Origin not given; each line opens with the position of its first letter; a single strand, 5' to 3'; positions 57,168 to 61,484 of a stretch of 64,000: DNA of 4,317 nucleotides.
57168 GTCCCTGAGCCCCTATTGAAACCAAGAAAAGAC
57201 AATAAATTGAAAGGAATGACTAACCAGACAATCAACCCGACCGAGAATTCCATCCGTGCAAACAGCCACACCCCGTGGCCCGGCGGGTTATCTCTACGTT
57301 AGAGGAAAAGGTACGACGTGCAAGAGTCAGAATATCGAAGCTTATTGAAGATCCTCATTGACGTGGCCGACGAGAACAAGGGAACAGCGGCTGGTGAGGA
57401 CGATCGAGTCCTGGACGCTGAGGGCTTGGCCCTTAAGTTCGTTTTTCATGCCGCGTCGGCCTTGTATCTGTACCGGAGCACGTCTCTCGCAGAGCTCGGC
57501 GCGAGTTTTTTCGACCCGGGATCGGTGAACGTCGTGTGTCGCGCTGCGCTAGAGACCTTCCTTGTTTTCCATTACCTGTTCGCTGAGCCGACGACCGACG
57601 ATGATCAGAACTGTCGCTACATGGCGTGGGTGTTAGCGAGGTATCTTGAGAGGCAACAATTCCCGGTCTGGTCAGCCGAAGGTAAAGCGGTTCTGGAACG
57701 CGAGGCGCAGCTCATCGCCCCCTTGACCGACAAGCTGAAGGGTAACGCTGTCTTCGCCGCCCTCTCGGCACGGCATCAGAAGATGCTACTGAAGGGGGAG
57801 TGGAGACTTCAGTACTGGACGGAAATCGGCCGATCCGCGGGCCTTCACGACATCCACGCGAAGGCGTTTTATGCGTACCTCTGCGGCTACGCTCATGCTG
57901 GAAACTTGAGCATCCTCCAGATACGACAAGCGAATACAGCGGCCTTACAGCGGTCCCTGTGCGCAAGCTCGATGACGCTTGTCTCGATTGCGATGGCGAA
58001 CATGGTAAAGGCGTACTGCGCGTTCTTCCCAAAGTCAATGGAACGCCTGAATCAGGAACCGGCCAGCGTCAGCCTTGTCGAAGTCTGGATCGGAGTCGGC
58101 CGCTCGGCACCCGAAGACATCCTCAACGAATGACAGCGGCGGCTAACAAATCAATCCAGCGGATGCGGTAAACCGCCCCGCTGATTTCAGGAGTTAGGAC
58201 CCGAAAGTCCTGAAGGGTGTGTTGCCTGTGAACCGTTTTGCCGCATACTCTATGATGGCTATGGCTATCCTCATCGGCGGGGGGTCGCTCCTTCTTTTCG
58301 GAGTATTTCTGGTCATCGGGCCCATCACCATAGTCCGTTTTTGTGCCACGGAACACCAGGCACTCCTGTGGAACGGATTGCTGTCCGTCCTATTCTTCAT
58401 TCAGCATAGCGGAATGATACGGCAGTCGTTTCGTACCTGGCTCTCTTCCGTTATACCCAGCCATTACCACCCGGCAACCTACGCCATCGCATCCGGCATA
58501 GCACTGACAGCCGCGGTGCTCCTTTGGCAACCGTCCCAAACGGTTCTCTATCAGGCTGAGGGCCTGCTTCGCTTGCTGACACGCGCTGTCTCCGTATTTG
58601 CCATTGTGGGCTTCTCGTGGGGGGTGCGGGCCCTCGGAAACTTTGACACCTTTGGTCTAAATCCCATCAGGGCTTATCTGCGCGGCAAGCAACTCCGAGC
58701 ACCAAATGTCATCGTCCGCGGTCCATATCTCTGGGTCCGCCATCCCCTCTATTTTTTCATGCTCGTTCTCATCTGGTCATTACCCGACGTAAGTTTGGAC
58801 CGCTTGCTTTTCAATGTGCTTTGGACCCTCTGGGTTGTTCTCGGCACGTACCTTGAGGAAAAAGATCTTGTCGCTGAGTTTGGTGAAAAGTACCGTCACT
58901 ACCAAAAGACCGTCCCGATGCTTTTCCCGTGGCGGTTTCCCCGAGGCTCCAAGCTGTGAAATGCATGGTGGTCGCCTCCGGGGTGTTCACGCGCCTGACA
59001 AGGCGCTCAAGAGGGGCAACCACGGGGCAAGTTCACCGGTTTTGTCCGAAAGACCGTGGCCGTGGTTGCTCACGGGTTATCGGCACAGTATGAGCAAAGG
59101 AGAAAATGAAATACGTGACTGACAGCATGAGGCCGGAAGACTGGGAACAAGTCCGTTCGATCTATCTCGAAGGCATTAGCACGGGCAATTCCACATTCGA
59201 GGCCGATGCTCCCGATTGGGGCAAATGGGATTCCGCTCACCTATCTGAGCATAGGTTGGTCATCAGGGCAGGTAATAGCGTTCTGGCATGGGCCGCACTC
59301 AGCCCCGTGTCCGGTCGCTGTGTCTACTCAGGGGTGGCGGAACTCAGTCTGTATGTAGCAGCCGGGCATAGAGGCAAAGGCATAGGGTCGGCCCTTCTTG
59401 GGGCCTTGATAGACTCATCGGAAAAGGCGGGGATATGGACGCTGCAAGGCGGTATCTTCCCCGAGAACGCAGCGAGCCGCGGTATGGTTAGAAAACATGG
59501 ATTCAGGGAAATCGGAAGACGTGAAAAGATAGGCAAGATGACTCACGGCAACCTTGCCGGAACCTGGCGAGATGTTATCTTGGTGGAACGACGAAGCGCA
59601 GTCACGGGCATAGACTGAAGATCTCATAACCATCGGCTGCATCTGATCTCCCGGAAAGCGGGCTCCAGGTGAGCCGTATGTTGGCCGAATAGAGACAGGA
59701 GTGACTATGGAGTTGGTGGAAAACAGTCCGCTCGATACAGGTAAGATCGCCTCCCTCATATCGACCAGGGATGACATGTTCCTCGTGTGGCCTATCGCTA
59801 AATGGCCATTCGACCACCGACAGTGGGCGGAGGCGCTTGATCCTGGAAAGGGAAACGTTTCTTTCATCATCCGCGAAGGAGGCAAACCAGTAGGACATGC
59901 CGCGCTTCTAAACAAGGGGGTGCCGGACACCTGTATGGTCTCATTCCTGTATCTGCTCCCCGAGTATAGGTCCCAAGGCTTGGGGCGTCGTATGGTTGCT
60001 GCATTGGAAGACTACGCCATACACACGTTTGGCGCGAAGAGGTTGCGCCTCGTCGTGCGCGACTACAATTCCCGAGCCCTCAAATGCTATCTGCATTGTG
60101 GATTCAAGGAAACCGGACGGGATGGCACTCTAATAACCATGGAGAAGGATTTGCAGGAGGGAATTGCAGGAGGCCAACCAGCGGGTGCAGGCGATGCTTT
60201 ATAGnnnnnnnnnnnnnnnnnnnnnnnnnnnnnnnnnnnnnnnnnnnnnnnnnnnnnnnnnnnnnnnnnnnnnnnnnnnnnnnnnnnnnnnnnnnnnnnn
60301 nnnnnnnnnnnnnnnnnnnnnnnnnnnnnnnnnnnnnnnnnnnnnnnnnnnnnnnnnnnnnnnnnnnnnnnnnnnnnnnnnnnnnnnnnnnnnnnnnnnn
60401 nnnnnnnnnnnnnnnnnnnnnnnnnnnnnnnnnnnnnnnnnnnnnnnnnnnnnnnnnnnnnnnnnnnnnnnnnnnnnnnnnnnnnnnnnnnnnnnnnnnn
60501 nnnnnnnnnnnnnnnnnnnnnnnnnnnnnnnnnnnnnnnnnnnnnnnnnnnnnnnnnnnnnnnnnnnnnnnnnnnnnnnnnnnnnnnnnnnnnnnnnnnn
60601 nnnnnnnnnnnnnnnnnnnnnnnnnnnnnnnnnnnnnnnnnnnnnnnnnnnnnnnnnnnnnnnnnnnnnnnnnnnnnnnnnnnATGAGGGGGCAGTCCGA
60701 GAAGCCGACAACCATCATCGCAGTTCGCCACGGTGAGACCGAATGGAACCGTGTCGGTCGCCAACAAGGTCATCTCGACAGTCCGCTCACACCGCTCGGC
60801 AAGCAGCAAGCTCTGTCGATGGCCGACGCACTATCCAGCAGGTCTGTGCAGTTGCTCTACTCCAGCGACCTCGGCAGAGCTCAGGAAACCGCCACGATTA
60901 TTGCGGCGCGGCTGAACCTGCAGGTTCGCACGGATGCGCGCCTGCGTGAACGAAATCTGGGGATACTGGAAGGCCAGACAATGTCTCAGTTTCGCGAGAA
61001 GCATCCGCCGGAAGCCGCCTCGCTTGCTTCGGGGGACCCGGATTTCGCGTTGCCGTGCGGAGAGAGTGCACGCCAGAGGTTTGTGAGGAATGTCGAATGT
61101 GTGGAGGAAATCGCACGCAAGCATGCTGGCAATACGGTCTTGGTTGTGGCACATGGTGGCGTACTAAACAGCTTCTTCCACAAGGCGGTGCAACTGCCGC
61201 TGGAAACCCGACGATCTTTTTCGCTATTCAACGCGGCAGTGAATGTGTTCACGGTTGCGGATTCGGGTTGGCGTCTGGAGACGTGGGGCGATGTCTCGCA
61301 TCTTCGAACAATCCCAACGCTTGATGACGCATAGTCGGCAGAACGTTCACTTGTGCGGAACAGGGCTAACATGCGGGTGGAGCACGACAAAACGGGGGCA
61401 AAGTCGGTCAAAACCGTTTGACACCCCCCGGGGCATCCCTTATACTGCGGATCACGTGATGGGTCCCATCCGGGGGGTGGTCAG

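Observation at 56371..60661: Integron-like gene-cassette array with six attC-like sites and no integrase in view (CALIN-type)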

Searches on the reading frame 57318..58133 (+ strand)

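Call 10: search_protein_families(library=pfam, proteins=[window:57318-58133:+], max_evalue=0.01)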
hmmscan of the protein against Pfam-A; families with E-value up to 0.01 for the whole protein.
window:57318-58133:+ (271 aa): 1 family
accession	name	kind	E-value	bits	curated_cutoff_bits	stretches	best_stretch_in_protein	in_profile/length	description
PF18928.5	DUF5677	-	2e-05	25.2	27.1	1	66-201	26-157/166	Family of unknown function (DUF5677)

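Call 65: search_protein_families(library=ncbifam, proteins=[window:57318-58133:+], max_evalue=0.001)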
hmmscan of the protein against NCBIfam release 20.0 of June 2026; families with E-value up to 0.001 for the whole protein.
window:57318-58133:+ (271 aa): 0 families

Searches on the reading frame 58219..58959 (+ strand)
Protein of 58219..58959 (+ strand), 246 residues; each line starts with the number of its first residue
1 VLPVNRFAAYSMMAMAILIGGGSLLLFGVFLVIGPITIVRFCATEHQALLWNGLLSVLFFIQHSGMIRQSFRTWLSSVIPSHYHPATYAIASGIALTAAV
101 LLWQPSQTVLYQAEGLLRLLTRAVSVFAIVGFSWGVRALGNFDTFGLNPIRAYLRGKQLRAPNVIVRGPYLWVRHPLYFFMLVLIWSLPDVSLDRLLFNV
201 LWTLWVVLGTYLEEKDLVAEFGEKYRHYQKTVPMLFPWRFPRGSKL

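Call 10: search_protein_families(library=pfam, proteins=[window:58219-58959:+], max_evalue=0.01)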
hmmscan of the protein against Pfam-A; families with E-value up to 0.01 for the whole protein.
window:58219-58959:+ (246 aa): 3 families
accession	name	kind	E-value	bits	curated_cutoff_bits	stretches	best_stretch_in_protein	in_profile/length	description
PF07298.16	NnrU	-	0.00044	20.4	24.7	1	55-188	5-113/188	NnrU protein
PF06966.17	DUF1295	-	0.0012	18.8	20.4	1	156-232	147-235/235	Protein of unknown function (DUF1295)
PF04191.18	PEMT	-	0.0041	18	25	1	126-220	11-101/105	Phospholipid methyltransferase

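Call 65: search_protein_families(library=ncbifam, proteins=[window:58219-58959:+], max_evalue=0.001)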
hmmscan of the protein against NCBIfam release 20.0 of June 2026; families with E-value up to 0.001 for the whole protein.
window:58219-58959:+ (246 aa): 2 families
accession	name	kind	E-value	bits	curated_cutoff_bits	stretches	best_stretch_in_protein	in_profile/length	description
NF045656.1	MeththiolMtaseMddA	equivalog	1.1e-37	129.6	270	1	43-237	43-238/238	methanethiol S-methyltransferase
NF040696.1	isopcys_mtase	equivalog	9.4e-05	22.3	160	1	162-238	110-189/190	protein-S-isoprenylcysteine O-methyltransferase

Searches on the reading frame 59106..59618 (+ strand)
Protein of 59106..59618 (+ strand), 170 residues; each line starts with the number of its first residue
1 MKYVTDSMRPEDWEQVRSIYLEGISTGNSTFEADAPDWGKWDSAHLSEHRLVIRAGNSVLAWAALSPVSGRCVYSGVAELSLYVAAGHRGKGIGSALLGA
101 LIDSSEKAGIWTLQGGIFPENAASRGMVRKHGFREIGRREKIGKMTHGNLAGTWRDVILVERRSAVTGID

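Call 10: search_protein_families(library=pfam, proteins=[window:59106-59618:+], max_evalue=0.01)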
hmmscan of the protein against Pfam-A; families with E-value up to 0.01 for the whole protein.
window:59106-59618:+ (170 aa): 6 families
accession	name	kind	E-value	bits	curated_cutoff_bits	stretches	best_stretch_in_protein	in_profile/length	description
PF00583.31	Acetyltransf_1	-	4.3e-12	46.8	20.7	1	36-133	22-116/116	Acetyltransferase (GNAT) family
PF13508.13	Acetyltransf_7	-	1.4e-08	35.4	27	1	51-135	6-84/84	Acetyltransferase (GNAT) domain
PF13302.13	Acetyltransf_3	-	1.1e-05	26.6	25.4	1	36-134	38-138/138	Acetyltransferase (GNAT) domain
PF13420.13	Acetyltransf_4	-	0.00089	19.8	24.3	1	73-145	72-146/155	Acetyltransferase (GNAT) domain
PF13673.13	Acetyltransf_10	-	0.0012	19.2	23.6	1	82-145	57-119/128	Acetyltransferase (GNAT) domain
PF08445.16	FR47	-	0.005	17.2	22.1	1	80-138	24-82/86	FR47-like protein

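Call 65: search_protein_families(library=ncbifam, proteins=[window:59106-59618:+], max_evalue=0.001)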
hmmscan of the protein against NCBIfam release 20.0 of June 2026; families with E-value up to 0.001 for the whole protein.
window:59106-59618:+ (170 aa): 6 families
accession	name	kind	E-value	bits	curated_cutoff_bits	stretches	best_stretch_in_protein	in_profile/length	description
NF040503.1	resist_ArsN1a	equivalog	2.2e-36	125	170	1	9-162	5-157/159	arsinothricin resistance N-acetyltransferase ArsN1 family A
NF040504.1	resist_ArsN1b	equivalog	6.8e-14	52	210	1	9-157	5-152/159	arsinothricin resistance N-acetyltransferase ArsN1 family B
NF040502.1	PPT_acetyltrans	equivalog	5.7e-08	32.7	300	1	25-163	32-167/183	phosphinothricin N-acetyltransferase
NF058543.1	ActPatMycb56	equivalog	5.6e-06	25.4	460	1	76-133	217-274/317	acetyltransferase Pat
TIGR01575.1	rimI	equivalog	2e-05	24.7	86.4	1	80-141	59-120/132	ribosomal protein S18-alanine N-acetyltransferase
NF000482.1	AAC_3_XI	exception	6.5e-05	22.8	300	1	49-138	49-137/148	aminoglycoside N-acetyltransferase AAC(3)-XI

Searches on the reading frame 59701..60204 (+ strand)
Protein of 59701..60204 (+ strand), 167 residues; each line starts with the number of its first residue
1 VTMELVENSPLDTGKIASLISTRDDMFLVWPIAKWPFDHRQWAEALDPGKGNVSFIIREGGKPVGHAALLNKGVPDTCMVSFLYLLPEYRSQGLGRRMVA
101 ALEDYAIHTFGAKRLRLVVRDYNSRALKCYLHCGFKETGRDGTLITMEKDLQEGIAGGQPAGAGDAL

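Call 10: search_protein_families(library=pfam, proteins=[window:59701-60204:+], max_evalue=0.01)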
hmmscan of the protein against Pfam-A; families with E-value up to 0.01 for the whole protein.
window:59701-60204:+ (167 aa): 5 families
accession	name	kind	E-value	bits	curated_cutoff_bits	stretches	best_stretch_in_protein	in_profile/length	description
PF00583.31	Acetyltransf_1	-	8.2e-19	68.4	20.7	1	37-135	23-116/116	Acetyltransferase (GNAT) family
PF13673.13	Acetyltransf_10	-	5e-12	46.3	23.6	1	41-141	21-113/128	Acetyltransferase (GNAT) domain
PF13508.13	Acetyltransf_7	-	1.8e-11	44.7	27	1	54-137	5-84/84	Acetyltransferase (GNAT) domain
PF13302.13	Acetyltransf_3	-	1.3e-07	32.8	25.4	1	34-136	32-138/138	Acetyltransferase (GNAT) domain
PF08445.16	FR47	-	5.1e-05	23.6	22.1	1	78-138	22-80/86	FR47-like protein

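Call 13: find_encoding_contigs(protein=window:59701-60204:+, flank=10000, max_places=6)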
Protein window:59701-60204:+ (167 aa): no gene with exactly this product is on record in the collection.

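Call 65: search_protein_families(library=ncbifam, proteins=[window:59701-60204:+], max_evalue=0.001)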
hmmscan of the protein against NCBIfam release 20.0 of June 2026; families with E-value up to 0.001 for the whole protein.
window:59701-60204:+ (167 aa): 6 families
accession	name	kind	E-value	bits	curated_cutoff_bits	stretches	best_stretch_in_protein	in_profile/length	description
TIGR01575.1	rimI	equivalog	4.6e-09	36.5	86.4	1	52-139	31-116/132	ribosomal protein S18-alanine N-acetyltransferase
TIGR03585.1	PseH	equivalog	8.5e-09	35.7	93.1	1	38-140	37-138/156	UDP-4-amino-4,6-dideoxy-N-acetyl-beta-L-altrosamine N-acetyltransferase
NF000431.1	AAC_6p_Ian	exception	6.8e-07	29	400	1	87-137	103-153/190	aminoglycoside N-acetyltransferase AAC(6')-Ian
NF002959.0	PRK03624.1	equivalog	8.8e-05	22.2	124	1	83-139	78-133/147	GNAT family acetyltransferase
NF040503.1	resist_ArsN1a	equivalog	0.00065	19.5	170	1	83-139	82-137/159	arsinothricin resistance N-acetyltransferase ArsN1 family A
NF000497.1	AAC_6p_Iak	exception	0.0009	19.3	325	0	29-140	26-141/153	aminoglycoside N-acetyltransferase AAC(6')-Iak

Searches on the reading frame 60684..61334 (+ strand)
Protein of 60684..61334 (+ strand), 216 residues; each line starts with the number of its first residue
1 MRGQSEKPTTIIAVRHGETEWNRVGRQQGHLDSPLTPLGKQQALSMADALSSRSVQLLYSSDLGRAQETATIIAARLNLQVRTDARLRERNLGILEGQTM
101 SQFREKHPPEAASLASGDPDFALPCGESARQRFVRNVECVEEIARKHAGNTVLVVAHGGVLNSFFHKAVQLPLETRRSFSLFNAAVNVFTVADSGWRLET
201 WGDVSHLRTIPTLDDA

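Call 10: search_protein_families(library=pfam, proteins=[window:60684-61334:+], max_evalue=0.01)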
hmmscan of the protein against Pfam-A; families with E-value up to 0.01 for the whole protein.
window:60684-61334:+ (216 aa): 1 family
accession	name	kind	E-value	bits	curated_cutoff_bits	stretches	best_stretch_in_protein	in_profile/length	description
PF00300.27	His_Phos_1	-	4.9e-59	199.7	21.7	1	11-203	1-193/194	Histidine phosphatase superfamily (branch 1)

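Call 37: find_homologous_proteins(query=window:60684-61334:+, max_evalue=1e-20)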
Query window:60684-61334:+ (216 aa): 4364 proteins with E <= 1e-20 among 5501 candidates; the best 120 are listed.
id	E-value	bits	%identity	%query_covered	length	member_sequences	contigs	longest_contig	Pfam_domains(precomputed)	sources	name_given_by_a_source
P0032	3.9e-132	456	97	100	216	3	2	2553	PF00300.28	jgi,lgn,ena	-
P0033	8.6e-132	455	97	99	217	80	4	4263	PF00300.28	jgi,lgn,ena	-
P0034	7.0e-125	432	93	99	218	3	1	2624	PF00300.28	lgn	-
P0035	7.9e-123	426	90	99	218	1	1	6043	PF00300.28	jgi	jgi:2,3-bisphosphoglycerate-dependent phosphoglycerate mutase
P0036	3.7e-99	348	71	100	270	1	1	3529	PF00300.28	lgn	-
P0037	1.4e-98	347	71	100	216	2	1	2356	PF00300.28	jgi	jgi:2,3-bisphosphoglycerate-dependent phosphoglycerate mutase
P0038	2.4e-94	333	73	97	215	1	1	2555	PF00300.28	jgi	jgi:2,3-bisphosphoglycerate-dependent phosphoglycerate mutase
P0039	2.2e-92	326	67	99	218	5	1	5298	PF00300.28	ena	-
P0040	8.7e-91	321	67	99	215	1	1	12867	PF00300.28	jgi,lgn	jgi:probable phosphoglycerate mutase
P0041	4.8e-89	315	69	100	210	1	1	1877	PF00300.28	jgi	jgi:probable phosphoglycerate mutase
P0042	4.7e-80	286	60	97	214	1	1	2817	PF00300.28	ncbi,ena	-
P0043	1.8e-78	281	59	97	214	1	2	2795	PF00300.28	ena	-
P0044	8.4e-78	279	60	97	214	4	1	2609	PF00300.28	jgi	jgi:probable phosphoglycerate mutase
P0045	1.9e-76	274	59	97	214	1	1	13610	PF00300.28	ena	-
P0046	2.2e-76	274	62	96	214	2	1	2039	PF00300.28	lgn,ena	-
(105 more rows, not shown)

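Call 38: find_encoding_contigs(protein=P0035, flank=6000, max_places=3)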
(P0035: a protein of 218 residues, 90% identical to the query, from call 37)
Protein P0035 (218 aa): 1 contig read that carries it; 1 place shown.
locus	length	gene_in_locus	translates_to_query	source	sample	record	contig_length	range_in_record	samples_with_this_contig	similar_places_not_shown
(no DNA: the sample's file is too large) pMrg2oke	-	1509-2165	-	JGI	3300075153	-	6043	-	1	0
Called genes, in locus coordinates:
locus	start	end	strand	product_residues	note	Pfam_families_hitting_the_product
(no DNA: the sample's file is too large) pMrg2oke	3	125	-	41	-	?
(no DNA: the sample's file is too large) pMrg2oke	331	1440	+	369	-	PF00724:Oxidored_FMN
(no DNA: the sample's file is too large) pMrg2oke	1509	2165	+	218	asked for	PF00300:His_Phos_1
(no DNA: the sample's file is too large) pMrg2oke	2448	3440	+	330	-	PF01547:SBP_bac_1, PF13531:SBP_bac_11, PF13416:SBP_bac_8, PF13343:SBP_bac_6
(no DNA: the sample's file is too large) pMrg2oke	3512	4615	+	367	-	PF00005:ABC_tran, PF13304:AAA_21 (faint), PF08402:TOBE_2 (weak)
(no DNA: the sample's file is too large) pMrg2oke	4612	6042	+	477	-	?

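Call 39: find_encoding_contigs(protein=P0040, flank=8000, max_places=3)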
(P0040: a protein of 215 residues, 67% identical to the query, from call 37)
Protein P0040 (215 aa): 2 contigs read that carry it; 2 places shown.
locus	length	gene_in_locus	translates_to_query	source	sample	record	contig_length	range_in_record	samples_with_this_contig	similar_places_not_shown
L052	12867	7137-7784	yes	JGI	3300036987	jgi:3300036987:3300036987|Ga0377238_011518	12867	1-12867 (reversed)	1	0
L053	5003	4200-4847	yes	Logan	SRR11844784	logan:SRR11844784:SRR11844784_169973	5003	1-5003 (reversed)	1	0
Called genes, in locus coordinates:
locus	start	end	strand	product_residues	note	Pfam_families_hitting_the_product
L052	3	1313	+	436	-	?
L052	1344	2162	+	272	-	PF13228:DUF4037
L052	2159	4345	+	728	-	PF11369:DUF3160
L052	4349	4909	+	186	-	PF00702:Hydrolase, PF13419:HAD_2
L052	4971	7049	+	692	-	PF16889:Hepar_II_III_N, PF07940:Hepar_II_III_C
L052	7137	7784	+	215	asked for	PF00300:His_Phos_1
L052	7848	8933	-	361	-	PF02073:Peptidase_M29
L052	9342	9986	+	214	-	-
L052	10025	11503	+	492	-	PF01145:Band_7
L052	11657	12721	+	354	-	PF00795:CN_hydrolase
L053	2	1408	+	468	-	?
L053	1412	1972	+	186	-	PF00702:Hydrolase, PF13419:HAD_2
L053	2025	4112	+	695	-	PF16889:Hepar_II_III_N, PF07940:Hepar_II_III_C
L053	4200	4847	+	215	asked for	PF00300:His_Phos_1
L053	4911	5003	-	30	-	?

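Call 40: find_encoding_contigs(protein=P0033, flank=5000, max_places=4)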
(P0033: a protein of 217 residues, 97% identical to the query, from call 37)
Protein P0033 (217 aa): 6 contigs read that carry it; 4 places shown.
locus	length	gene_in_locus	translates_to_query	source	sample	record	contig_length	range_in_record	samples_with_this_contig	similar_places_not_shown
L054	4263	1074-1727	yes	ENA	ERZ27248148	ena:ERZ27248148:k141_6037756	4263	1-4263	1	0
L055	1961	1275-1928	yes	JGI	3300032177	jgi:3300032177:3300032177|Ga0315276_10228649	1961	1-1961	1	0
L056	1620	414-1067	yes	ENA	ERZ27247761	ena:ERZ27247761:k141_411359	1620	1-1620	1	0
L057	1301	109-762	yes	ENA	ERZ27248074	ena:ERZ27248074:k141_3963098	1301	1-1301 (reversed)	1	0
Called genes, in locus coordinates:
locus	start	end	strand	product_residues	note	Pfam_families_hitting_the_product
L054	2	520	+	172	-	?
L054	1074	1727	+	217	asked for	PF00300:His_Phos_1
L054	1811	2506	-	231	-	PF06508:QueC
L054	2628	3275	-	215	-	PF04055:Radical_SAM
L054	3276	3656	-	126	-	PF01242:PTPS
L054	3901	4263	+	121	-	?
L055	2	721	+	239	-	?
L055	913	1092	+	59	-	PF10262:Rdx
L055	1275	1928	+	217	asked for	PF00300:His_Phos_1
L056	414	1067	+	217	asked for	PF00300:His_Phos_1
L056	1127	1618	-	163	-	?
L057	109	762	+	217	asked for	PF00300:His_Phos_1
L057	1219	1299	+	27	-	?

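Call 65: search_protein_families(library=ncbifam, proteins=[window:60684-61334:+], max_evalue=0.001)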
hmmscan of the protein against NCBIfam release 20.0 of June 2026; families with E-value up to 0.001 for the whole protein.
window:60684-61334:+ (216 aa): 20 families
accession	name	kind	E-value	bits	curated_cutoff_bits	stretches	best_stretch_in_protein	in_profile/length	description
NF002901.0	PRK03482.1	equivalog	3.3e-36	124.9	261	1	12-215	5-212/215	2,3-diphosphoglycerate-dependent phosphoglycerate mutase GpmB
TIGR03162.1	ribazole_cobC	equivalog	5e-35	120.5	162.9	1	12-187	2-174/176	alpha-ribazole phosphatase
NF005567.0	PRK07238.1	equivalog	3.7e-32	112.1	326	1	4-191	173-360/378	bifunctional RNase H/acid phosphatase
NF045917.1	PhserinePhPspA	equivalog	9.1e-31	107.2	350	1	11-190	4-183/211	phosphoserine phosphatase PspA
NF009994.0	PRK13463.1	equivalog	3.5e-22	79.2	277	1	9-206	3-201/203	phosphoserine phosphatase 1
NF011580.0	PRK15004.1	equivalog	1.5e-21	77.4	250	1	13-189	5-181/203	adenosylcobalamin/alpha-ribazole phosphatase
NF009993.0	PRK13462.1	equivalog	6.4e-18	65.1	226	1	10-190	7-180/203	acid phosphatase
NF038349.1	dPGM_arch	equivalog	1.7e-17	63.9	225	1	11-193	1-173/194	2,3-diphosphoglycerate-dependent phosphoglycerate mutase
TIGR03848.1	MSMEG_4193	subfamily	1.3e-16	60.7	203.85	1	10-177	1-172/204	MSMEG_4193 family putative phosphomutase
NF002339.0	PRK01295.1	equivalog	6.1e-16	58.5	316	1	10-165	4-166/206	2,3-bisphosphoglycerate-dependent phosphoglycerate mutase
TIGR01258.1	pgm_1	subfamily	8.7e-15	54.8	81.7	1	11-108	3-105/245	2,3-bisphosphoglycerate-dependent phosphoglycerate mutase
NF010718.0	PRK14120.1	equivalog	9.3e-15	54.6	366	1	8-110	4-111/249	phosphoglyceromutase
NF010713.0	PRK14115.1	equivalog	1.1e-13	51.1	305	1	10-108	3-106/248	2,3-diphosphoglycerate-dependent phosphoglycerate mutase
NF002217.0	PRK01112.1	equivalog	2.3e-12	46.8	320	1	10-74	3-67/228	2,3-bisphosphoglycerate-dependent phosphoglycerate mutase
NF010717.0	PRK14119.1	equivalog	5.5e-07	29.4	378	1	10-107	3-105/228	2,3-diphosphoglycerate-dependent phosphoglycerate mutase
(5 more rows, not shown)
